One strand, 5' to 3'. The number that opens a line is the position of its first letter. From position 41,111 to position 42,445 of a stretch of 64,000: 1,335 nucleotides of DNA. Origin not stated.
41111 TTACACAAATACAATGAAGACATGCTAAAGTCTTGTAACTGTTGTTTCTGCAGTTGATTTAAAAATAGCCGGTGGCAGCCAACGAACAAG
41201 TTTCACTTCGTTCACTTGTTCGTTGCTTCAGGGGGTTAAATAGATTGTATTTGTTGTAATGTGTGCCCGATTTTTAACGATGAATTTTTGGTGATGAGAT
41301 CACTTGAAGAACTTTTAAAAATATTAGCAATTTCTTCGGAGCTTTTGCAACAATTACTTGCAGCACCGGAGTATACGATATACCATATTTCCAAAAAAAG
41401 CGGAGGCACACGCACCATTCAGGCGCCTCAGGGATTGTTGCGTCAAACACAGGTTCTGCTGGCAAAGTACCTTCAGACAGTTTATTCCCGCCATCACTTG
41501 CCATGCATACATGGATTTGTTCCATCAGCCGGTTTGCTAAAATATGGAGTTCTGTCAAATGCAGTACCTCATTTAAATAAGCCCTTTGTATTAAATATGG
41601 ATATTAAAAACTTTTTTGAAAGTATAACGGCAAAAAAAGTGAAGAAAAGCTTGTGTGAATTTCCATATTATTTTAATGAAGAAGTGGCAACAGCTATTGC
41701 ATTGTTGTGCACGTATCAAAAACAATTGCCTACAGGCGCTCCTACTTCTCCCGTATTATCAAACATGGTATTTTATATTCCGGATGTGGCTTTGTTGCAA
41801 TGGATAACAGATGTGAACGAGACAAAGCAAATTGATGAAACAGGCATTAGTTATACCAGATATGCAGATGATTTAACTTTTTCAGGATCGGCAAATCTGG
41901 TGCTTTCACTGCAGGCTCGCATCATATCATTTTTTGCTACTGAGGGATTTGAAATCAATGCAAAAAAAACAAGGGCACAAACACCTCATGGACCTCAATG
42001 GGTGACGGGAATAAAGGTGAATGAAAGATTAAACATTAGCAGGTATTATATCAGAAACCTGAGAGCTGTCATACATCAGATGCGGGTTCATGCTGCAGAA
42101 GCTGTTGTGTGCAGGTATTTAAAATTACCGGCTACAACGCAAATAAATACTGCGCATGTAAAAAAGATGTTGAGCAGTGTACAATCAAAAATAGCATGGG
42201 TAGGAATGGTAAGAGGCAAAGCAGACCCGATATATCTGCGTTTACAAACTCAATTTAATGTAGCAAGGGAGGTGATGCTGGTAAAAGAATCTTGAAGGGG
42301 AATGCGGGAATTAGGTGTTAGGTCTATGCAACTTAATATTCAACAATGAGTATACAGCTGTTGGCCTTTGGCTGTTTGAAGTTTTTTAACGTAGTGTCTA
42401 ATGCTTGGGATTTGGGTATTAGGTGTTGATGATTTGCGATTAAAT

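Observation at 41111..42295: Retron: msr/msd-like structured region plus a retron-clade reverse transcriptase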

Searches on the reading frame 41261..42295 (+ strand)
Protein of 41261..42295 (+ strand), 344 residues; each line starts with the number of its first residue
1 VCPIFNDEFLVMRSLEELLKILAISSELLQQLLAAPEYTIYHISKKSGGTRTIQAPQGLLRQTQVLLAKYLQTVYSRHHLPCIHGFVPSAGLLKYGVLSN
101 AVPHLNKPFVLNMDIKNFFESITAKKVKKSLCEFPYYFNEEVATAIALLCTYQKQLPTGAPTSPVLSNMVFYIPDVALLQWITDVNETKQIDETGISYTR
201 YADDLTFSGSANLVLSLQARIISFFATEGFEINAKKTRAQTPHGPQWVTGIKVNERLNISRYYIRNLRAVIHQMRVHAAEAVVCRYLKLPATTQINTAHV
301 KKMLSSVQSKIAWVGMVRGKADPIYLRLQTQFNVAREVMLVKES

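Call 3: search_protein_families(library=pfam, proteins=[window:41261-42295:+], max_evalue=0.01)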
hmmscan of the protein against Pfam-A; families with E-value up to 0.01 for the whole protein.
window:41261-42295:+ (344 aa): 1 family
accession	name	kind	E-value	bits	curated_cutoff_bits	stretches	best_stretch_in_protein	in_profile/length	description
PF00078.32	RVT_1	-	5.1e-16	59.4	29.6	1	43-241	1-193/205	Reverse transcriptase (RNA-dependent DNA polymerase)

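Call 4: search_protein_families(library=padloc, proteins=[window:41261-42295:+], max_evalue=0.01)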
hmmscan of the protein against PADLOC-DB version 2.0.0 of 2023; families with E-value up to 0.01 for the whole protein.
window:41261-42295:+ (344 aa): 60 families (the best 25 are shown)
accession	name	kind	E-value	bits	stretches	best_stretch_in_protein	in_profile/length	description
PDLC02959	RT-Protease_XI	-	1.2e-82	276.5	1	9-335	5-321/510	single gene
PDLC02960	RT-Protease_XI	-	6.2e-82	274.2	1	11-336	5-319/506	single gene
PDLC02962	RT-TIR_XII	-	4.6e-76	254.6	1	8-337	10-333/478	single gene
PDLC02961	RT-TIR_XII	-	2.6e-75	252.1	1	8-337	10-332/475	single gene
PDLC02965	RT-Toprim_I-C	-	2.2e-71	239.3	1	20-337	6-312/529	single gene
PDLC02968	RT-Toprim_I-C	-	7.4e-71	237.6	1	19-334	5-309/529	single gene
PDLC02956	RT_XIII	-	7.2e-60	201.3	1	17-320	118-411/469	-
PDLC02967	RT-Toprim_I-C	-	3.5e-59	199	1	11-274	5-268/549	single gene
PDLC02946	RT_III-A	-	3.8e-58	195.2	1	6-278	28-283/330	-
PDLC02940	RT_II-A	-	3.7e-57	192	1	14-278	186-435/477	-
PDLC02964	RT-Toprim_I-C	-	2.8e-56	189.4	1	12-274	6-269/554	single gene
PDLC02942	RT_III-A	-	1.2e-55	187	1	4-284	34-297/341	-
PDLC02963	RT-Toprim_I-C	-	2.2e-55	186.3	1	13-318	11-313/552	single gene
PDLC02966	RT-Toprim_I-C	-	3.9e-55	185.4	1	13-314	16-314/568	single gene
PDLC02941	RT_II-A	-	1.9e-54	182.9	1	10-278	11-264/309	-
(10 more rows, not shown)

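Call 7: search_protein_families(library=ncbifam, proteins=[window:41261-42295:+], max_evalue=0.01)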
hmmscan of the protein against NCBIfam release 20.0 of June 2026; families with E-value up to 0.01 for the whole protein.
window:41261-42295:+ (344 aa): 6 families
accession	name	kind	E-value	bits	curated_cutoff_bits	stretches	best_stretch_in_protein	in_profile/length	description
NF042941.1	Retron_TIR_antiphage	equivalog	1e-64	219.1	600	1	34-332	25-319/464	TIR domain-containing anti-phage reverse transcriptase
NF038237.1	retron_Ec67_fus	exception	2.5e-57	194.6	450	1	12-307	7-311/572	retron Ec67 family RNA-directed DNA polymerase/endonuclease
NF038233.2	retron_St85_RT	exception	8.9e-50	169.6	235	1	17-280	2-259/289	retron St85 family RNA-directed DNA polymerase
TIGR04416.1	group_II_RT_mat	equivalog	2.5e-14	53.1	300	1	24-243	39-255/353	group II intron reverse transcriptase/maturase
NF041746.1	Drt2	equivalog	1e-07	31.5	390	1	152-240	220-299/416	antiviral reverse transcriptase Drt2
NF041747.1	Drt3a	equivalog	2.9e-06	26.8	200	1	109-238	112-236/412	antiviral reverse transcriptase Drt3a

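Call 8: find_homologous_proteins(query=window:41294-42295:+)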
Query window:41294-42295:+ (333 aa): 1155 proteins with E <= 0.001 among 3068 candidates; the best 120 are listed.
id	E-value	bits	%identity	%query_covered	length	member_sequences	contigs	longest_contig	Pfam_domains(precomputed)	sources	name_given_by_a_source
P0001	2.4e-204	695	94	100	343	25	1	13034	PF00078.33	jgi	jgi:RNA-directed DNA polymerase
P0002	5.8e-122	425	59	98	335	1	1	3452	PF00078.33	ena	-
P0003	2.5e-120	419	58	99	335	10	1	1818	PF00078.33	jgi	jgi:RNA-directed DNA polymerase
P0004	1.6e-115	404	54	99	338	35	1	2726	PF00078.33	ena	-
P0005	3.6e-114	399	53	99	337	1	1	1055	PF00078.33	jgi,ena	jgi:RNA-directed DNA polymerase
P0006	3.8e-114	399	53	99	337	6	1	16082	PF00078.33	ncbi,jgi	jgi:RNA-directed DNA polymerase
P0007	2.7e-113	396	53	99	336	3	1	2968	PF00078.33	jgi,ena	jgi:RNA-directed DNA polymerase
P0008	5.0e-113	395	53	99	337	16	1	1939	PF00078.33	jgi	jgi:RNA-directed DNA polymerase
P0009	1.3e-112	394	55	99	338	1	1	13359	PF00078.33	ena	-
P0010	4.5e-111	389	53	100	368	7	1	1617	PF00078.33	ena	-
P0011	3.5e-110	386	52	100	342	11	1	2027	PF00078.33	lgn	-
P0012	2.1e-109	384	54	97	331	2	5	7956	PF00078.33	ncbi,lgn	-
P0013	4.0e-109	383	53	96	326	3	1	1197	PF00078.33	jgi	jgi:RNA-directed DNA polymerase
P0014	5.7e-109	382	54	97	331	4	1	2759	PF00078.33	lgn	-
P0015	3.0e-108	380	55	96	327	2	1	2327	PF00078.33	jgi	jgi:RNA-directed DNA polymerase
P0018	3.7e-64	235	39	95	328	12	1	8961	PF00078.33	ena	-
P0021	5.5e-62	228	40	96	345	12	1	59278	PF00078.33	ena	-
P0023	4.6e-61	225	38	96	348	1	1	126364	PF00078.33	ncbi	-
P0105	2.1e-51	193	36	92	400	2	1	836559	PF00078.33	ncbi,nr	ncbi:MAG: RNA-directed DNA polymerase [Crocinitomicaceae bacterium]|nr:RNA-directed DNA polymerase [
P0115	8.2e-51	191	36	96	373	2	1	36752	PF00078.33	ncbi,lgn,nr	ncbi:reverse transcriptase family protein [Parabacteroides sp. OttesenSCG-928-B22]|nr:reverse transc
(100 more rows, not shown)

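Call 10: find_encoding_contigs(protein=P0001, flank=6000, max_places=3)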
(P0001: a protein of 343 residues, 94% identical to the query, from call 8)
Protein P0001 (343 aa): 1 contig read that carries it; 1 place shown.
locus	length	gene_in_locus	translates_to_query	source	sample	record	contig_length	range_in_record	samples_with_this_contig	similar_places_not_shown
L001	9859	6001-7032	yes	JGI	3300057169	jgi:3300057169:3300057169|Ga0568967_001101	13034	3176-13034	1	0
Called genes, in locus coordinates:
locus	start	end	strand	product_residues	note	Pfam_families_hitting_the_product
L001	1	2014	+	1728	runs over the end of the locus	?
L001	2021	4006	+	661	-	PF18962:Por_Secre_tail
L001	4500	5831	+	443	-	PF00772:DnaB (faint), PF13481:AAA_25, PF03796:DnaB_C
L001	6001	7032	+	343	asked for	PF00078:RVT_1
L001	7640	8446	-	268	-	PF00215:OMPdecase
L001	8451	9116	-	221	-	PF13568:OMP_b-brl_2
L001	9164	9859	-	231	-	?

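Call 11: find_encoding_contigs(protein=P0006, flank=6000, max_places=3)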
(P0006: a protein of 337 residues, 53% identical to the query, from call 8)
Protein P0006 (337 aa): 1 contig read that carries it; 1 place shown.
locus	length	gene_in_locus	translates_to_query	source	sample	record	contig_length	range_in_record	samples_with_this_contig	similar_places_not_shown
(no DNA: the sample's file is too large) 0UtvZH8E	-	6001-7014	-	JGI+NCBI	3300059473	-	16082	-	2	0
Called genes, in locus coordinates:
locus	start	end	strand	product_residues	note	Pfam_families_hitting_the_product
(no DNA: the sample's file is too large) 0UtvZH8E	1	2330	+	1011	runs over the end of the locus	PF07494:Reg_prop (faint), PF02518:HATPase_c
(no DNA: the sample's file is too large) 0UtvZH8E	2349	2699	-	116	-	PF09966:DUF2200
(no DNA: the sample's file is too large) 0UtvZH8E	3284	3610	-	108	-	-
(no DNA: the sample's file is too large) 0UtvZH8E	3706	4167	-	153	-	-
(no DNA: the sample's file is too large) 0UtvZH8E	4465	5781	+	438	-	PF13481:AAA_25 (faint), PF03796:DnaB_C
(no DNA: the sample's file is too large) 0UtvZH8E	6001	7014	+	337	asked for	PF00078:RVT_1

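Call 12: find_encoding_contigs(protein=P0009, flank=6000, max_places=3)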
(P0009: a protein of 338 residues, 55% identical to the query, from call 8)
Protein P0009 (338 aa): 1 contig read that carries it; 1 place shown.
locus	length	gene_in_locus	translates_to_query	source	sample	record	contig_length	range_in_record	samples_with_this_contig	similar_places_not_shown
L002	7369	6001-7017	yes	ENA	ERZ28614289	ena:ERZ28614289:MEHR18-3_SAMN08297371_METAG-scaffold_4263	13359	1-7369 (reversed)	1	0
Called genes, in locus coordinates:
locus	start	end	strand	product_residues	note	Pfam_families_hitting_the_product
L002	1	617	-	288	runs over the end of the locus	-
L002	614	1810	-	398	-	PF00078:RVT_1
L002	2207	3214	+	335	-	PF13280:WYL, PF25583:WCX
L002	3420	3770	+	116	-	PF20600:ExoX-like_C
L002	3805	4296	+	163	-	-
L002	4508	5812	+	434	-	PF13481:AAA_25, PF03796:DnaB_C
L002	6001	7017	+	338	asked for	PF00078:RVT_1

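Call 14: find_related_loci(query=window:41294-42295:+, collection=genome_contigs, flank=5000)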
Query window:41294-42295:+ (333 aa) in genome_contigs; peptide patterns used: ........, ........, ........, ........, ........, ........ (x = any residue, [..] = any of these).
45 stretches matched a pattern; 8 encode a relative of the query (tblastn E <= 1e-3); 8 distinct loci.
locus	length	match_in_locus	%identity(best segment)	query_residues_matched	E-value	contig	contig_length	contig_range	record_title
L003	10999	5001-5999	100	1-333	0e+0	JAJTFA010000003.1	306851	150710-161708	MAG: Sphingobacteriales bacterium isolate 49618_E60 Sample_49618_scaffold_10, whole genome shotgun sequence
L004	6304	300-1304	54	1-333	4e-124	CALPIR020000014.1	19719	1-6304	MAG: Chitinophaga pinensis isolate HRS-ES8-bin-125 genome assembly, contig: HRS-ES8-C692, whole genome shotgun sequence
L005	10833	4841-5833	53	1-330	3e-123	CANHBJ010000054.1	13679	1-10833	MAG: Bacteroidetes bacterium isolate RE-16jun15-135 genome assembly, contig: RE-16jun15-C3440, whole genome shotgun sequ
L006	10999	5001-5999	53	1-332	1e-120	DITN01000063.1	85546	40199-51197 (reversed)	MAG TPA_asm: Bacteroidetes bacterium UBA6183 UBA6183_contig_225873, whole genome shotgun sequence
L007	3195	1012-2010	53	1-332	2e-123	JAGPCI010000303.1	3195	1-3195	MAG: Bacteroidia bacterium isolate Gw_SlAct_bin_24 Gw_SlAct_179784_length_3195_cov_2.862125, whole genome shotgun sequen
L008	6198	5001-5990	54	1-329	2e-118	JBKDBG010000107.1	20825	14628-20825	MAG: Bacteroidota bacterium isolate samp_2079_concoct_418 samp_2079_1278753, whole genome shotgun sequence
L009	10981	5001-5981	52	1-326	2e-115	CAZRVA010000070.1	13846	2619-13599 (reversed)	MAG TPA_asm: uncultured Chitinophaga sp. isolate binchicken_co263_375 genome assembly, contig: NODE_3754_length_13846_co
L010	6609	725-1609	32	3-302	4e-36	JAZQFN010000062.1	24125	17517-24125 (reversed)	MAG: Clostridia bacterium isolate T1900044632_TS20190098.MAGScoT_cleanbin_000062 SGB_1073_k141_1958167, whole genome sho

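Call 23: find_encoding_contigs(protein=P0021, flank=5000, max_places=2)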
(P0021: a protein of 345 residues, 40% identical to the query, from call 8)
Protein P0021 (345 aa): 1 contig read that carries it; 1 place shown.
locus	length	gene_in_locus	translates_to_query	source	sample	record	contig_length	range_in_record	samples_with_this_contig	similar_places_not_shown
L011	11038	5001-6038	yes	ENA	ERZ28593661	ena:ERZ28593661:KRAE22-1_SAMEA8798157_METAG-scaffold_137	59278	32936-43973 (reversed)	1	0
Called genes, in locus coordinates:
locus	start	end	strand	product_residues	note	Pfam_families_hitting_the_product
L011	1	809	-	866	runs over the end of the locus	PF02861:Clp_N, PF13191:AAA_16 (weak), PF00004:AAA, PF17871:AAA_lid_9, PF07724:AAA_2, PF00004:AAA, PF07728:AAA_5, PF10431:ClpB_D2-small, +8 more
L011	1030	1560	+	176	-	PF01475:FUR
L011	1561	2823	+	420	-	PF00709:Adenylsucc_synt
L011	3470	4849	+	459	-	PF00772:DnaB, PF13481:AAA_25, PF03796:DnaB_C, PF06745:ATPase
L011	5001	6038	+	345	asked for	PF00078:RVT_1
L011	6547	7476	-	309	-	-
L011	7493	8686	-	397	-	PF00202:Aminotran_3, PF00155:Aminotran_1_2 (weak)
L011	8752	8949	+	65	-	-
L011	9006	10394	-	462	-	PF05697:Trigger_N, PF05698:Trigger_C (faint), PF28537:FKBP-like_TF, PF28539:TF_C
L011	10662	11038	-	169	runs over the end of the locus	PF08922:DUF1905, PF13376:OmdA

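Call 24: find_encoding_contigs(protein=P0023, flank=5000, max_places=2)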
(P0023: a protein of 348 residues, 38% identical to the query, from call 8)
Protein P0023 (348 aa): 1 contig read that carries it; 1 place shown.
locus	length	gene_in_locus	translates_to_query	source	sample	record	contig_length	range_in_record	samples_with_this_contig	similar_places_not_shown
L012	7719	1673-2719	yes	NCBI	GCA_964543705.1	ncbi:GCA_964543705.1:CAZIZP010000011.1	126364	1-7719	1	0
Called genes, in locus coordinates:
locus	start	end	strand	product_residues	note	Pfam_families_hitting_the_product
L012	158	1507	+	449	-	PF00772:DnaB, PF08423:Rad51 (weak), PF03796:DnaB_C, PF06745:ATPase, PF13481:AAA_25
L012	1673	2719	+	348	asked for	PF00078:RVT_1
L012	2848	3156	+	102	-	PF01906:YbjQ_1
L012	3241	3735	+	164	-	-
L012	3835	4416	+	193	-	-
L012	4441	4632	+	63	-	-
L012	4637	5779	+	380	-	PF14281:PDDEXK_4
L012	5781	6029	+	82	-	-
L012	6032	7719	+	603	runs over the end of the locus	PF11074:DUF2779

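Call 25: find_encoding_contigs(protein=P0018, flank=5000, max_places=2)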
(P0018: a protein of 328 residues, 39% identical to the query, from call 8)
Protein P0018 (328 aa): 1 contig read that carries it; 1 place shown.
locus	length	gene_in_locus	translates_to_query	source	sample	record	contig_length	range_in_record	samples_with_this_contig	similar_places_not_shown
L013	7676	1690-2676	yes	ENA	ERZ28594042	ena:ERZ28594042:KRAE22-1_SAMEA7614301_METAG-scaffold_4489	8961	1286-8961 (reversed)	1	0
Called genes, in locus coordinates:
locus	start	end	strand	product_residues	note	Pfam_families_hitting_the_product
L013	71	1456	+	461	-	PF00772:DnaB, PF06745:ATPase (weak), PF13481:AAA_25, PF03796:DnaB_C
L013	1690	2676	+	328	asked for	PF00078:RVT_1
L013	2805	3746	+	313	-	-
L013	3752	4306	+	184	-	-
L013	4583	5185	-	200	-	-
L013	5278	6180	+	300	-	PF13280:WYL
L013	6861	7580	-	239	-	PF03797:Autotransporter (weak)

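Call 27: search_solved_structures(query=window:41294-42295:+, max_evalue=0.001, show_alignments=1)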
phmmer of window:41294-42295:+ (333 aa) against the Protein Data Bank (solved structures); distinct sequences matched with E-value up to 0.001: 18.
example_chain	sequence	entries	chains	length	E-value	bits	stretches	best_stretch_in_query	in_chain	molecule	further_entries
7v9u_A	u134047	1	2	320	5.2e-28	101.4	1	1-263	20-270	RNA-directed DNA polymerase from retron EC86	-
7v9x_A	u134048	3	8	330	5.7e-28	101.3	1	1-263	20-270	RNA-directed DNA polymerase from retron EC86 | Retron Ec86 reverse transcriptase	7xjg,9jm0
8qbk_A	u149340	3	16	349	6.9e-28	101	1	1-263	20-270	Retron Ec86 reverse transcriptase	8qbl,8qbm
9lm3_A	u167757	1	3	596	1.1e-26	97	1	5-263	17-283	Retron Ec67 protein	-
9i2f_C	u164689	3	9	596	1.1e-26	97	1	5-263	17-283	Retron Ec67 protein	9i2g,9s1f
36ht_A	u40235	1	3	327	8.5e-22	81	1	26-264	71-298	Retron-Kva2 Reverse Transcriptase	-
9n69_E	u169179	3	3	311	3.8e-16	62.4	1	23-263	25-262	RNA-directed DNA polymerase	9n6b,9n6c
9e8z_H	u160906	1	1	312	9.4e-13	51.3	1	18-263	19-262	Retron Ec83 reverse transcriptase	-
9l7p_E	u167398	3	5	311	9.5e-13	51.3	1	15-264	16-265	Retron St85 family RNA-directed DNA polymerase | Retron I-A Ec78 reverse transcriptase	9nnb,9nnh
9kjx_A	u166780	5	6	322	1.1e-12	51.1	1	15-264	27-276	RNA-directed DNA polymerase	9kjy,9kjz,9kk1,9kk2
9vhe_A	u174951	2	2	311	5.8e-12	48.7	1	19-264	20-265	Retron Ec78 reverse transcriptase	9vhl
22et_A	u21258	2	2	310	4.2e-11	45.9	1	23-265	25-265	Retron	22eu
5hhj_A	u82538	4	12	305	3.6e-06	29.7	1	6-236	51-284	Retron-type reverse transcriptase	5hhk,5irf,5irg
5hhl_A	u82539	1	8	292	1.2e-05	27.9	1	30-236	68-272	Retron-type reverse transcriptase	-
23or_A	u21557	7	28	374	3.1e-05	26.6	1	75-225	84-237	Retron Eco8 reverse transcriptase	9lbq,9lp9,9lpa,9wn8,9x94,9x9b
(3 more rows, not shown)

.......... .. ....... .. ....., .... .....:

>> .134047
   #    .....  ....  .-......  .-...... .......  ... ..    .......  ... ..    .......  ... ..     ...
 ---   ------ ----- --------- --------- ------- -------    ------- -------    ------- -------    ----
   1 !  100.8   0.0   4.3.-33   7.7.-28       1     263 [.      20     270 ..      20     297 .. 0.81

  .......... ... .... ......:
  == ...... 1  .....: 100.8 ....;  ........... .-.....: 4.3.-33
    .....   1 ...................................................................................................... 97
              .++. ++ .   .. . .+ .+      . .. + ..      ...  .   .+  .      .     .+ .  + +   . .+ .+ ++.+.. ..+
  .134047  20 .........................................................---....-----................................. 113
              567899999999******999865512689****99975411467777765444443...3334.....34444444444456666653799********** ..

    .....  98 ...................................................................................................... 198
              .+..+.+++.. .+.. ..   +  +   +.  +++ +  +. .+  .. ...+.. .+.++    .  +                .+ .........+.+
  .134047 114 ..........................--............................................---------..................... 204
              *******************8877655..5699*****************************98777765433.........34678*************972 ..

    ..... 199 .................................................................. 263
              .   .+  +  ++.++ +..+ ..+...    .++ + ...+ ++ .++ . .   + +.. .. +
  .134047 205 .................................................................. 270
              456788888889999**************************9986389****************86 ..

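Call 32: find_related_loci(query=A2, collection=metagenome_contigs, flank=3000)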
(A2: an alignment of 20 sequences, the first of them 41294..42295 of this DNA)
Query A2 (333 aa) in metagenome_contigs; peptide patterns used: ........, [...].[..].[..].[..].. (x = any residue, [..] = any of these).
600 stretches matched a pattern (row limit reached: there are more); 510 encode a relative of the query (tblastn E <= 1e-3); the best 80 are kept; 80 distinct loci.
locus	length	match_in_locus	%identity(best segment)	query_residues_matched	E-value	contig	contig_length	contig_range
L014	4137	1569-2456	41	18-322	5e-68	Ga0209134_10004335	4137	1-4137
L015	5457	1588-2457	41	22-321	2e-63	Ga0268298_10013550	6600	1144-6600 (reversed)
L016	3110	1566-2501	38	4-327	1e-60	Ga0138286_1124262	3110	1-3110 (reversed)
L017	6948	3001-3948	38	1-322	1e-58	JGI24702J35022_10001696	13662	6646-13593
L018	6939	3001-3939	35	1-322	2e-58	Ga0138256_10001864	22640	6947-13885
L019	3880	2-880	37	32-333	8e-57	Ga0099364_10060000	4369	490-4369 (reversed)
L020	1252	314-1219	38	18-333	8e-60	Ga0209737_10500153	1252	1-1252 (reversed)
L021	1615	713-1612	37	1-309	1e-58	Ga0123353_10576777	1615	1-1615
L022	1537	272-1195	35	6-322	4e-58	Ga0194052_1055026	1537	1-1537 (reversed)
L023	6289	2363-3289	35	6-321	3e-55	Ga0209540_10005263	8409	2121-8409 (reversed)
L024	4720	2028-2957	35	3-321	1e-54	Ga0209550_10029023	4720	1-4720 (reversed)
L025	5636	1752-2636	35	18-321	1e-53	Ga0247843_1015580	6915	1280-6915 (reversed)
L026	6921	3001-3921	34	6-321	1e-53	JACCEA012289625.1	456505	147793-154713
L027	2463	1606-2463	34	6-300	5e-52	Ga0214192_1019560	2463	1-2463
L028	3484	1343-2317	35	1-322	4e-51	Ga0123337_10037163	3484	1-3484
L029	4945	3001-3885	36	23-317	1e-50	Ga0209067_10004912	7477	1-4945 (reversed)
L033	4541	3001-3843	38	27-317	2e-47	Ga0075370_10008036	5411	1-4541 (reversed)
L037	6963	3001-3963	32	15-322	7e-47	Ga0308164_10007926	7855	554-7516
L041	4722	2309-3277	34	1-317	2e-46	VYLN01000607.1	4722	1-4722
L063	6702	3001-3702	39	27-263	3e-40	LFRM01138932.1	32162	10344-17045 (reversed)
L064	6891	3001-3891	31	27-321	2e-40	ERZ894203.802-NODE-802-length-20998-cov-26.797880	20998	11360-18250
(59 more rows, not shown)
